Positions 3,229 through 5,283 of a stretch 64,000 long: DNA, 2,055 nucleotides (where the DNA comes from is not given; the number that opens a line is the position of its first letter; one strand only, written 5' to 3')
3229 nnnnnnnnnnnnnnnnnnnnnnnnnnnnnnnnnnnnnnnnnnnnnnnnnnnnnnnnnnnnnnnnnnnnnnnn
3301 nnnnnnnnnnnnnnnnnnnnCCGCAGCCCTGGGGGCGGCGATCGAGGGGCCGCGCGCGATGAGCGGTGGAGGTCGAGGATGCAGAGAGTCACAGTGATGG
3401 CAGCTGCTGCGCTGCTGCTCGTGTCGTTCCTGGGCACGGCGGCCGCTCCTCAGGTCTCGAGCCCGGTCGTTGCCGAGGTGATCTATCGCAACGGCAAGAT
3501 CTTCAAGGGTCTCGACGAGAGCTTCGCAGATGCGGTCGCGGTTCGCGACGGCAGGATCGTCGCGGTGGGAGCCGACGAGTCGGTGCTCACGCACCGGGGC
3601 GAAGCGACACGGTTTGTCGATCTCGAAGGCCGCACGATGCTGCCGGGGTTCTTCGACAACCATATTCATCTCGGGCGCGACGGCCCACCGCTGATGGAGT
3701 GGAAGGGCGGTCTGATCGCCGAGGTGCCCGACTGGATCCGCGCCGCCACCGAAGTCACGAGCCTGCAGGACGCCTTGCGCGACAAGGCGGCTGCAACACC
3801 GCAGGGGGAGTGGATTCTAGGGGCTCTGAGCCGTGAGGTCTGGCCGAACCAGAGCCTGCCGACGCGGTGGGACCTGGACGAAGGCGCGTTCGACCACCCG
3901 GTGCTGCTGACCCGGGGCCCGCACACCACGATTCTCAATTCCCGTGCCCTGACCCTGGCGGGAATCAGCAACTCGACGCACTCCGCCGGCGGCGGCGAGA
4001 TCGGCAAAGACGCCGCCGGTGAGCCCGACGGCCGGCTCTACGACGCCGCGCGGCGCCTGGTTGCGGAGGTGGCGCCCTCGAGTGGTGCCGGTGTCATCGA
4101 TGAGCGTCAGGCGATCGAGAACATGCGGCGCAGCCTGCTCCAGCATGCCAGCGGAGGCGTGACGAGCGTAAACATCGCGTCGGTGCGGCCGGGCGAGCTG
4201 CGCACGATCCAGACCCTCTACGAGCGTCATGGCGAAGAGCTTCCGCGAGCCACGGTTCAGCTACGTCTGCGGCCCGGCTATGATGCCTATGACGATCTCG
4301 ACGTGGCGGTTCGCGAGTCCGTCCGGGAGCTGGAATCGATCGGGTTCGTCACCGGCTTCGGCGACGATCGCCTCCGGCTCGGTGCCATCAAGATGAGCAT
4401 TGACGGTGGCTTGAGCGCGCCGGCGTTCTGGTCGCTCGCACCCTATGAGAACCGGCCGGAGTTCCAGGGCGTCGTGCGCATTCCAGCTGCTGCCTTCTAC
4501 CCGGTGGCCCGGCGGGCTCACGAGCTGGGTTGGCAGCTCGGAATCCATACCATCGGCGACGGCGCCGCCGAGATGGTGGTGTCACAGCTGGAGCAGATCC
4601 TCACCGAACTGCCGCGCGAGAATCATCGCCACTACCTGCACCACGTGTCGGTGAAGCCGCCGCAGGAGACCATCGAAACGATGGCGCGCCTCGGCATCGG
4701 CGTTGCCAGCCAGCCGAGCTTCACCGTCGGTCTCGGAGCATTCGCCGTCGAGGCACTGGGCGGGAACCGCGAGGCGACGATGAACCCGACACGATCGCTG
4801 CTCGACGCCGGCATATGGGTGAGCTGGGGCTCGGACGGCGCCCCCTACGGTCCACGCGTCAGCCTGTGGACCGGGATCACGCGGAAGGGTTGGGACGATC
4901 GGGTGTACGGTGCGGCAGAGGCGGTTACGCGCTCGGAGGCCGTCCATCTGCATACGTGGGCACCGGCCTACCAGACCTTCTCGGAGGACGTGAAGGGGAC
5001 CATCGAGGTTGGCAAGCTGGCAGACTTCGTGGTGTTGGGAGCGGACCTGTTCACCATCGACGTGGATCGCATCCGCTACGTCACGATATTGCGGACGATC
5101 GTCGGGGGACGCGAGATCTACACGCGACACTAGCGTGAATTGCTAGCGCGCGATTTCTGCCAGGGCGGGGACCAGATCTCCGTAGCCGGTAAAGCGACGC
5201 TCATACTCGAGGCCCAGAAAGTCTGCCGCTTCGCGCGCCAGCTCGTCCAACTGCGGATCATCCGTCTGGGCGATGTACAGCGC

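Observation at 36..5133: Divergent cluster of three exported enzymes that are normally cytoplasmic, including a HAL/PAL-family paralogue with no usable MIO triad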

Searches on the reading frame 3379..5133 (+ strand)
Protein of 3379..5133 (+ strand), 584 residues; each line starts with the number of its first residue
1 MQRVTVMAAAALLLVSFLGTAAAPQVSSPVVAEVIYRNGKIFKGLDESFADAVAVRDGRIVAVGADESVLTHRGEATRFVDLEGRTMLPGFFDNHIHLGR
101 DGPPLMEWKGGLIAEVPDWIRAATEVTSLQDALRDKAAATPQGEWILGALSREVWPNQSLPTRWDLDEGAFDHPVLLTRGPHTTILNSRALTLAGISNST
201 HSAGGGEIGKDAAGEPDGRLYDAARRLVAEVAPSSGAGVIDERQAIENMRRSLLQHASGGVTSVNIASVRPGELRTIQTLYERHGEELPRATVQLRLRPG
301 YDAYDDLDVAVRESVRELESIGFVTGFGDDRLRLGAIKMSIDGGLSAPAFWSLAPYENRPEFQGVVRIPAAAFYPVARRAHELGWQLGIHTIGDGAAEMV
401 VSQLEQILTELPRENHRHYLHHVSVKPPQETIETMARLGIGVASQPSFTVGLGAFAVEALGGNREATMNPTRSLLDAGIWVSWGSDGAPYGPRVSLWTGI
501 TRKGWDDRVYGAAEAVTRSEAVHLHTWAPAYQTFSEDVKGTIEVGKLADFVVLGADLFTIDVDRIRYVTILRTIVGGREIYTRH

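Call 3: search_protein_families(library=pfam, proteins=[window:3379-5133:+], max_evalue=0.01)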
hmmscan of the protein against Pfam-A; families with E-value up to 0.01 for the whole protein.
window:3379-5133:+ (584 aa): 3 families
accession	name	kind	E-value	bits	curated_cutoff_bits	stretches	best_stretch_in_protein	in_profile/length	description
PF07969.17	Amidohydro_3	-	5.7e-82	277.1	29.7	1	79-581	2-472/472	Amidohydrolase family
PF01979.26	Amidohydro_1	-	5.9e-13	49.2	25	1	372-570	136-339/345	Amidohydrolase family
PF22039.1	HUTI_composite_bact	-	0.0026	17.8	25.5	1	52-65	2-15/26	Imidazolonepropionase-like composite domain, bacteria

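Call 8: search_protein_families(library=ncbifam, proteins=[window:3379-5133:+], max_evalue=0.001)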
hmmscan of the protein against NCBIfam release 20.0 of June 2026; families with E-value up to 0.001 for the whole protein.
window:3379-5133:+ (584 aa): 26 families (the best 25 are shown)
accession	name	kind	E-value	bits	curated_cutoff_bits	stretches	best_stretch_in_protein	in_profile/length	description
TIGR01224.1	hutI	equivalog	3.8e-10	39.1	298.15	1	51-98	4-49/377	imidazolonepropionase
TIGR03178.1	allantoinase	equivalog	2.7e-09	36.4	357.85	1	35-110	3-70/441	allantoinase AllB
NF006055.0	PRK08203.1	equivalog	5.9e-09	35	532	1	424-554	274-391/455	8-oxoguanine deaminase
TIGR01178.1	ade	equivalog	2.1e-08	33.1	472.5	1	46-98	15-59/552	adenine deaminase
NF006679.0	PRK09228.1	subfamily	3.9e-08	32.5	351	1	52-98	33-79/433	guanine deaminase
NF005557.0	PRK07228.1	equivalog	7.3e-08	31.5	522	0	50-98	21-65/445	5'-deoxyadenosine deaminase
NF051886.1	XaaProDiPepCaul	equivalog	1.1e-07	31.3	500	1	51-100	19-66/398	Xaa-Pro dipeptidase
NF011990.0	PRK15446.2-6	subfamily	3.1e-07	29.4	233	0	519-584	329-386/390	alpha-D-ribose 1-methylphosphonate 5-triphosphate diphosphatase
TIGR02967.1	guan_deamin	equivalog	8.2e-07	28.3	375.4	1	52-98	8-54/401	guanine deaminase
NF006549.0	PRK09045.1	equivalog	2.3e-06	26.5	540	0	468-553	292-378/444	TRZ/ATZ family hydrolase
NF006689.0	PRK09237.1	equivalog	2.4e-06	26.4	371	1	37-98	8-66/383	amidohydrolase/deacetylase family metallohydrolase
NF004839.0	PRK06189.1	equivalog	4.9e-06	25.4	631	1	34-110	5-73/451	allantoinase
NF006056.0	PRK08204.1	subfamily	5.1e-06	25.5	391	0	50-98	20-67/449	hypothetical protein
NF006559.0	PRK09060.1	equivalog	7.5e-06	24.5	482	1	33-102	6-69/444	dihydroorotase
TIGR02318.1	phosphono_phnM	equivalog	8.5e-06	24.9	390.55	0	46-95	11-54/376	phosphonate metabolism protein PhnM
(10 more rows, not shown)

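Call 23: search_solved_structures(query=window:3379-5133:+, max_evalue=0.00001)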
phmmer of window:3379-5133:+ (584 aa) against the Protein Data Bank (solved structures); distinct sequences matched with E-value up to 0.00001: 3.
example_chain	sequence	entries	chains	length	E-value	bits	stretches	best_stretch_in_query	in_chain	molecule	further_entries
3icj_A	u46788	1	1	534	4.3e-20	74.9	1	53-556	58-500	uncharacterized metal-dependent hydrolase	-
3igh_X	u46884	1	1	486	1.9e-16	62.9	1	51-559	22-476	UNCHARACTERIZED METAL-DEPENDENT HYDROLASE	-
3ggm_A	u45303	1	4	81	1.4e-07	33.6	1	32-100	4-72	uncharacterized protein BT9727_2919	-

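Call 59: find_homologous_proteins(query=window:3379-5133:+, max_evalue=1e-20)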
Query window:3379-5133:+ (584 aa): 606 proteins with E <= 1e-20 among 8000 candidates; the best 120 are listed.
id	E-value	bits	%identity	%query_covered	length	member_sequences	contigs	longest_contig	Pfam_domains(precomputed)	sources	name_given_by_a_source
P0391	0.0e+0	1311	100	100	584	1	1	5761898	PF07969.18,PF01979.27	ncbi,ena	-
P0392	0.0e+0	1192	90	100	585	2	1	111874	PF07969.18,PF01979.27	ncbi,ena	-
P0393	0.0e+0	1171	89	100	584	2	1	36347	PF07969.18,PF01979.27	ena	-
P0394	0.0e+0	1163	88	100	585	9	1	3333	PF07969.18,PF01979.27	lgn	-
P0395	0.0e+0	1082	81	99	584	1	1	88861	PF07969.18,PF01979.27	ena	-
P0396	0.0e+0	1043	80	99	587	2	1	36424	PF07969.18,PF01979.27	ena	-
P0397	0.0e+0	1027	81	94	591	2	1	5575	PF07969.18,PF01979.27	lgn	-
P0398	1.7e-277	940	72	95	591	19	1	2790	PF07969.18,PF01979.27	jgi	-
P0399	1.9e-276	936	72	95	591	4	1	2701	PF07969.18,PF01979.27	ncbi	-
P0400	1.7e-275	933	72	96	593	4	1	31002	PF07969.18,PF01979.27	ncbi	-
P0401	1.4e-274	930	71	96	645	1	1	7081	PF07969.18,PF01979.27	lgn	-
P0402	2.7e-274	929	72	96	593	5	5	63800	PF07969.18,PF01979.27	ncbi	-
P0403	2.1e-270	916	69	97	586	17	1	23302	PF07969.18,PF01979.27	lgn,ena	-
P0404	1.6e-267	907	73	91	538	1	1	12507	PF07969.18,PF01979.27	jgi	jgi:predicted amidohydrolase YtcJ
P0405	8.7e-266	901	70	94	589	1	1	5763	PF07969.18,PF01979.27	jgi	jgi:predicted amidohydrolase YtcJ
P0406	2.0e-264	897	70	98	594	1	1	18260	PF07969.18,PF01979.27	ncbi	-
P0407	2.2e-264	897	68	100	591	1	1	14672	PF07969.18,PF01979.27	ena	-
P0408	5.3e-264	895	69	94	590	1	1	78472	PF07969.18,PF01979.27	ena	-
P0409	6.6e-263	892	68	96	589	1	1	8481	PF07969.18,PF01979.27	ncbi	-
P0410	9.0e-263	891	66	100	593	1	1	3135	PF07969.18,PF01979.27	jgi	-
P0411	1.6e-262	890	68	97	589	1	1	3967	PF07969.18,PF01979.27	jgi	jgi:predicted amidohydrolase YtcJ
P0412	2.6e-262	890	69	94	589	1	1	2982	PF07969.18,PF01979.27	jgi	-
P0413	3.3e-262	889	67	98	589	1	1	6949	PF07969.18,PF01979.27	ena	-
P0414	4.3e-262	889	67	98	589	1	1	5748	PF07969.18,PF01979.27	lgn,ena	-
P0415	5.1e-262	889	67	98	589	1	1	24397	PF07969.18,PF01979.27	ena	-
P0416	8.7e-262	888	67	100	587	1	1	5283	PF07969.18,PF22039.2,PF01979.27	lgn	-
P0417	9.7e-262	888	69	97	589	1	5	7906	PF07969.18,PF01979.27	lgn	-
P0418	1.2e-261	887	68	97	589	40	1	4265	PF07969.18,PF01979.27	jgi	jgi:predicted amidohydrolase YtcJ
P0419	1.6e-261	887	67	98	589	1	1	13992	PF07969.18,PF01979.27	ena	-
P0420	2.8e-261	886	68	98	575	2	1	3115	PF07969.18,PF01979.27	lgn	-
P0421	3.4e-261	886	67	97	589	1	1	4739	PF07969.18,PF01979.27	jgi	jgi:predicted amidohydrolase YtcJ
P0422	5.0e-261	885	68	98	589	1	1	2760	PF07969.18,PF01979.27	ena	-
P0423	5.5e-261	885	68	97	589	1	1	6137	PF07969.18,PF01979.27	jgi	-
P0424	1.1e-260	884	69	94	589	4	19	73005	PF07969.18,PF01979.27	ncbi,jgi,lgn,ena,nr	ncbi:MAG: amidohydrolase [Proteobacteria bacterium]|nr:amidohydrolase [Pseudomonadota bacterium] TDJ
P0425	1.3e-260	884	67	98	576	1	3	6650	PF07969.18,PF01979.27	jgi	jgi:predicted amidohydrolase YtcJ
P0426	1.5e-260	884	67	100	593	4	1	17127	PF07969.18,PF01979.27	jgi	jgi:predicted amidohydrolase YtcJ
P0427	2.3e-260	883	68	98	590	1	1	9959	PF07969.18,PF01979.27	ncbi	-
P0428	6.7e-260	882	66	100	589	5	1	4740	PF07969.18,PF01979.27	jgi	-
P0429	1.3e-259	881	67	99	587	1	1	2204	PF07969.18,PF01979.27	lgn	-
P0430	1.4e-259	881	67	98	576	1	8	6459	PF07969.18,PF01979.27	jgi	jgi:predicted amidohydrolase YtcJ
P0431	1.9e-259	880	67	98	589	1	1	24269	PF07969.18,PF01979.27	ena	-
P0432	2.3e-259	880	67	98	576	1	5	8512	PF07969.18,PF01979.27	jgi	jgi:predicted amidohydrolase YtcJ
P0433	2.5e-259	880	67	97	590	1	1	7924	PF07969.18,PF01979.27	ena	-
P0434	6.2e-259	878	67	98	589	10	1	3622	PF07969.18,PF01979.27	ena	-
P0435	6.5e-259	878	67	96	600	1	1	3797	PF07969.18,PF01979.27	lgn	-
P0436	8.2e-259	878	66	99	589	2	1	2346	PF07969.18,PF01979.27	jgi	jgi:predicted amidohydrolase YtcJ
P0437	8.6e-259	878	68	98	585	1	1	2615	PF07969.18,PF01979.27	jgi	jgi:predicted amidohydrolase YtcJ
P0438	9.6e-259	878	68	98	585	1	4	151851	PF07969.18,PF01979.27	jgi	jgi:predicted amidohydrolase YtcJ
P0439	9.8e-259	878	68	98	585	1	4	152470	PF07969.18,PF01979.27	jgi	jgi:predicted amidohydrolase YtcJ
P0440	1.0e-258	878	67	98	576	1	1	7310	PF07969.18,PF01979.27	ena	-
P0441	1.1e-258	878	68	98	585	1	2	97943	PF07969.18,PF01979.27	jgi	jgi:predicted amidohydrolase YtcJ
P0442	2.1e-258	877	67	98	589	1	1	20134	PF07969.18,PF01979.27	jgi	jgi:predicted amidohydrolase YtcJ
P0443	2.7e-258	876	67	98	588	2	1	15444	PF07969.18,PF01979.27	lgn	-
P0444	3.3e-258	876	67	98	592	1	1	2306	PF07969.18,PF01979.27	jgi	-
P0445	4.1e-258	876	70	94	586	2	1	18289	PF07969.18,PF22039.2,PF01979.27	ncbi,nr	ncbi:MAG: amidohydrolase [Longimicrobiales bacterium]|nr:amidohydrolase [Longimicrobiales bacterium]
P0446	4.7e-258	876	67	99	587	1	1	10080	PF07969.18,PF01979.27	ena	-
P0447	6.8e-258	875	67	97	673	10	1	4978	PF07969.18,PF01979.27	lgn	-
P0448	7.5e-258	875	68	94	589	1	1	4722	PF07969.18,PF01979.27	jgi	jgi:predicted amidohydrolase YtcJ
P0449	9.8e-258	875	65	99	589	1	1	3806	PF07969.18,PF01979.27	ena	-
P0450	1.2e-257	874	70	94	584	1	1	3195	PF07969.18,PF22039.2,PF01979.27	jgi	jgi:predicted amidohydrolase YtcJ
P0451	1.4e-257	874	66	98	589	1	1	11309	PF07969.18,PF01979.27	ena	-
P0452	1.9e-257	874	66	100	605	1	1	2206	PF07969.18,PF01979.27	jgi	-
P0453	2.5e-257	873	67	99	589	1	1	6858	PF07969.18,PF01979.27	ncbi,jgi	-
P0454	3.4e-257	873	66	98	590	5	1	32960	PF07969.18,PF01979.27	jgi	jgi:predicted amidohydrolase YtcJ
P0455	1.3e-256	871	68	94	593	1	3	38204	PF07969.18,PF01979.27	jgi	jgi:predicted amidohydrolase YtcJ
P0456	1.5e-256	871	67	99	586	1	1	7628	PF07969.18,PF01979.27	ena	-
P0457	4.9e-256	869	66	99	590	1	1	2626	PF07969.18,PF01979.27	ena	-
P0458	5.0e-256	869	67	98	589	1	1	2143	PF07969.18,PF01979.27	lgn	-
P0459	5.8e-256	869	68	96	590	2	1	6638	PF07969.18,PF01979.27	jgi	-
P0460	8.5e-256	868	68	96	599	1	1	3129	PF07969.18,PF01979.27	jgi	-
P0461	9.7e-256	868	67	98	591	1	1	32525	PF07969.18,PF01979.27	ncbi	-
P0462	1.2e-255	868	66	99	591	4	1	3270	PF07969.18,PF22039.2,PF01979.27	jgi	jgi:predicted amidohydrolase YtcJ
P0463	1.3e-255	868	66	98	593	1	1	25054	PF07969.18,PF01979.27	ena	-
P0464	1.5e-255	867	67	98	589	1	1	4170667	PF07969.18,PF01979.27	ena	-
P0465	2.7e-255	866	70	94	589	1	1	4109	PF07969.18,PF01979.27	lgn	-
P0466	3.1e-255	866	67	97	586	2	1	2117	PF07969.18,PF01979.27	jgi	jgi:predicted amidohydrolase YtcJ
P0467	1.1e-254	865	68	94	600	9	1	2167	PF07969.18,PF01979.27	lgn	-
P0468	1.2e-254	864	66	100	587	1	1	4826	PF07969.18,PF22039.2,PF01979.27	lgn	-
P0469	1.2e-254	864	68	94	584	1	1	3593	PF07969.18,PF01979.27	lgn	-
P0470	1.2e-254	864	65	100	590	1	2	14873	PF07969.18,PF01979.27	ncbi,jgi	jgi:predicted amidohydrolase YtcJ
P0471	1.9e-254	864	66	99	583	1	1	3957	PF07969.18,PF22039.2,PF01979.27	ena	-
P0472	8.2e-254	862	70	94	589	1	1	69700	PF07969.18,PF01979.27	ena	-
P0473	9.6e-254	861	66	99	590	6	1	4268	PF07969.18,PF01979.27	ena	-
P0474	1.0e-253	861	66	98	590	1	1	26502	PF07969.18,PF01979.27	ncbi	-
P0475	1.0e-253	861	66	99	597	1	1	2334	PF07969.18,PF01979.27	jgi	jgi:predicted amidohydrolase YtcJ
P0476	1.1e-253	861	66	98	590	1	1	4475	PF07969.18,PF01979.27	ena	-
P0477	2.9e-253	860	68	95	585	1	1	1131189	PF07969.18,PF01979.27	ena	-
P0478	1.1e-251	855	65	99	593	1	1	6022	PF07969.18,PF01979.27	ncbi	-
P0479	1.1e-251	854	67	98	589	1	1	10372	PF07969.18,PF01979.27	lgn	-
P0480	1.2e-251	854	68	94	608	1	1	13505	PF07969.18,PF01979.27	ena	-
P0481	2.3e-251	853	65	98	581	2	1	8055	PF07969.18,PF01979.27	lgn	-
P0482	3.4e-251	853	65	97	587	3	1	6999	PF07969.18,PF01979.27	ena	-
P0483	8.0e-251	852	66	96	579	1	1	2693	PF07969.18,PF01979.27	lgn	-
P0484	2.1e-250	850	68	98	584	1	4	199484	PF07969.18,PF01979.27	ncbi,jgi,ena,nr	ncbi:MAG: amidohydrolase [Gammaproteobacteria bacterium]|nr:amidohydrolase [Gammaproteobacteria bact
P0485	1.3e-249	848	65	98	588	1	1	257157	PF07969.18,PF01979.27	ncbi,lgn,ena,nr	ncbi:MAG: amidohydrolase [Woeseiaceae bacterium]|nr:amidohydrolase [Woeseiaceae bacterium]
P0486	1.5e-249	847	65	98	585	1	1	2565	PF07969.18,PF01979.27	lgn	-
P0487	3.9e-249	846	66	96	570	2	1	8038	PF07969.18,PF01979.27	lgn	-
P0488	4.3e-249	846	71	91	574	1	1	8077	PF07969.18,PF01979.27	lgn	-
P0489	9.7e-249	845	66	97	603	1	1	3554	PF07969.18,PF22039.2,PF01979.27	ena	-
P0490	1.3e-248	844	68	94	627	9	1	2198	PF07969.18,PF01979.27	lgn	-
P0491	3.3e-248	843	65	97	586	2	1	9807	PF07969.18,PF01979.27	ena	-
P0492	8.1e-248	842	66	99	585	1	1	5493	PF07969.18,PF01979.27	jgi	-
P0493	1.6e-247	841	65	97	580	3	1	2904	PF07969.18,PF01979.27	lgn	-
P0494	2.0e-247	840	68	94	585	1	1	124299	PF07969.18,PF01979.27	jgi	-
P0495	2.4e-247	840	65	97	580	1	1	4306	PF07969.18,PF01979.27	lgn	-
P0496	3.0e-247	840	67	98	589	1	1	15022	PF07969.18,PF01979.27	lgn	-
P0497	3.4e-247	840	65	99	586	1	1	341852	PF07969.18,PF01979.27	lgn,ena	-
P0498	9.4e-247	838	66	98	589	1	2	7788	PF07969.18,PF01979.27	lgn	-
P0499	2.2e-246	837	65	99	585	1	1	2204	PF07969.18,PF01979.27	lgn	-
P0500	8.6e-246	835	64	98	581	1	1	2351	PF07969.18,PF01979.27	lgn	-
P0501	1.3e-245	834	63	99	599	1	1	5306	PF07969.18,PF01979.27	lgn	-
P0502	3.6e-245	833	67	93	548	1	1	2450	PF07969.18,PF01979.27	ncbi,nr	ncbi:MAG: amidohydrolase, partial [Gammaproteobacteria bacterium]|nr:amidohydrolase [Gammaproteobact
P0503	4.4e-245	833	64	100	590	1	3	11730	PF07969.18,PF01979.27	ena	-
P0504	5.4e-245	832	64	99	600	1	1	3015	PF07969.18,PF22039.2,PF01979.27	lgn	-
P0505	3.5e-244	830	63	100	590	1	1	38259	PF07969.18,PF01979.27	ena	-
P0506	5.6e-244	829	63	99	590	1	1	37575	PF07969.18,PF01979.27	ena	-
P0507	5.9e-244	829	64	98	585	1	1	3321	PF07969.18,PF01979.27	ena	-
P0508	6.2e-244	829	65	98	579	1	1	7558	PF07969.18,PF01979.27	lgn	-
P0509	1.3e-243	828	65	98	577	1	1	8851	PF07969.18,PF01979.27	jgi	jgi:predicted amidohydrolase YtcJ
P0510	2.3e-243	827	65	98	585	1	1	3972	PF07969.18,PF01979.27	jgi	jgi:predicted amidohydrolase YtcJ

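Call 61: find_encoding_contigs(protein=P0477, flank=6000, max_places=2)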
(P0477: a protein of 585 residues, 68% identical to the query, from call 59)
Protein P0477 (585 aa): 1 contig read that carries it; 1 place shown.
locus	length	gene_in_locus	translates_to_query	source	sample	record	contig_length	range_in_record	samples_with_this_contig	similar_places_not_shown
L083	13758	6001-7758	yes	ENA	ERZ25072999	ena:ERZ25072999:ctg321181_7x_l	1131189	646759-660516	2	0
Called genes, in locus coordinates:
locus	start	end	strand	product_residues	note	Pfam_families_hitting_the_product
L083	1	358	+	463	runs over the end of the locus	PF00375:SDF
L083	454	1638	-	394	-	PF02595:Gly_kinase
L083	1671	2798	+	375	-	PF00266:Aminotran_5 (weak)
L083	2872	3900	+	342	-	PF17396:DUF1611_N, PF07755:DUF1611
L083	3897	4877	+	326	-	PF02746:MR_MLE_N, PF13378:MR_MLE_C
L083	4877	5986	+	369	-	-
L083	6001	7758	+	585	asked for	PF07969:Amidohydro_3, PF01979:Amidohydro_1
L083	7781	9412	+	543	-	PF07969:Amidohydro_3 (faint), PF01979:Amidohydro_1 (weak)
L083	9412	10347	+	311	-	PF02463:SMC_N (faint), PF13175:AAA_15 (faint), PF00005:ABC_tran, PF00004:AAA (faint), PF13304:AAA_21 (weak)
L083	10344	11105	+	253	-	PF01061:ABC2_membrane, PF12698:ABC2_membrane_3 (weak)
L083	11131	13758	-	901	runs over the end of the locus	PF00246:Peptidase_M14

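Call 62: find_encoding_contigs(protein=P0485, flank=6000, max_places=2)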
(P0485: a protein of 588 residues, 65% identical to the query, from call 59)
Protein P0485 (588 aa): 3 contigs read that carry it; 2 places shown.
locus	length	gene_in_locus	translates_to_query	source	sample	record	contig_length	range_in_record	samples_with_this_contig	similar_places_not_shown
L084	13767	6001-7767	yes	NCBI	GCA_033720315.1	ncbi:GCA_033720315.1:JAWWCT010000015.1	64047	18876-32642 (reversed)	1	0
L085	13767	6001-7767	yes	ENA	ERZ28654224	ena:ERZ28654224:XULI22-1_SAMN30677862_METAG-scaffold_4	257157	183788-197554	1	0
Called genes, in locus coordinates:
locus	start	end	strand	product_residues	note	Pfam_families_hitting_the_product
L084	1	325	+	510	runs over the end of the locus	PF00501:AMP-binding, PF13193:AMP-binding_C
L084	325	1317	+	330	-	PF02558:ApbA, PF08546:ApbA_C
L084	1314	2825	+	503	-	PF01566:Nramp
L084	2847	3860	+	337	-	PF17396:DUF1611_N, PF07755:DUF1611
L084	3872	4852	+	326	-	PF02746:MR_MLE_N, PF13378:MR_MLE_C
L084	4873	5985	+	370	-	-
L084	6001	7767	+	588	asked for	PF07969:Amidohydro_3, PF01979:Amidohydro_1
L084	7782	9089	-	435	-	PF04389:Peptidase_M28, PF01546:Peptidase_M20, PF07687:M20_dimer (weak)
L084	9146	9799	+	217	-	-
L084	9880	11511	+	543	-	PF07969:Amidohydro_3 (faint), PF01979:Amidohydro_1 (weak)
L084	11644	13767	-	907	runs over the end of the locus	PF00246:Peptidase_M14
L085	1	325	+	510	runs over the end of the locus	PF00501:AMP-binding, PF13193:AMP-binding_C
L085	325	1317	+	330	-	PF02558:ApbA, PF08546:ApbA_C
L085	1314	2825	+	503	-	PF01566:Nramp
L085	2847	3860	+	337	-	PF17396:DUF1611_N, PF07755:DUF1611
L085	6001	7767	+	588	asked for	PF07969:Amidohydro_3, PF01979:Amidohydro_1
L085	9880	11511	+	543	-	PF07969:Amidohydro_3 (faint), PF01979:Amidohydro_1 (weak)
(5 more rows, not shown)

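Call 63: find_encoding_contigs(protein=P0395, flank=8000, max_places=2)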
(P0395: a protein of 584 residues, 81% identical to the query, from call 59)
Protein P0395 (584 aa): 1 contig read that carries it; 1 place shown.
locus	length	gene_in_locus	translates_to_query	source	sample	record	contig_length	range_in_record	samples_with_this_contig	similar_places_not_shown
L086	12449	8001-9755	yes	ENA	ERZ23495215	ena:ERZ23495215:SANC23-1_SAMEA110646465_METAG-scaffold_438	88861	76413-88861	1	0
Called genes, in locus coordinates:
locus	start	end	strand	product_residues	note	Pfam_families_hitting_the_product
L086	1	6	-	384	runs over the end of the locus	PF04389:Peptidase_M28 (faint), PF05343:Peptidase_M42, PF01546:Peptidase_M20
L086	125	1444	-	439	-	PF01546:Peptidase_M20, PF07687:M20_dimer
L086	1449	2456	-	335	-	-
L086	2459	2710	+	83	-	-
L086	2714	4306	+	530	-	PF00474:SSF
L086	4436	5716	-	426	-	PF00155:Aminotran_1_2 (weak), PF00266:Aminotran_5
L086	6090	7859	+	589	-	PF00221:Lyase_aromatic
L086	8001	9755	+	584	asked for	PF07969:Amidohydro_3, PF01979:Amidohydro_1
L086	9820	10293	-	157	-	PF00578:AhpC-TSA, PF08534:Redoxin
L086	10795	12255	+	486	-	PF13650:Asp_protease_2, PF13975:gag-asp_proteas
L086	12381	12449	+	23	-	?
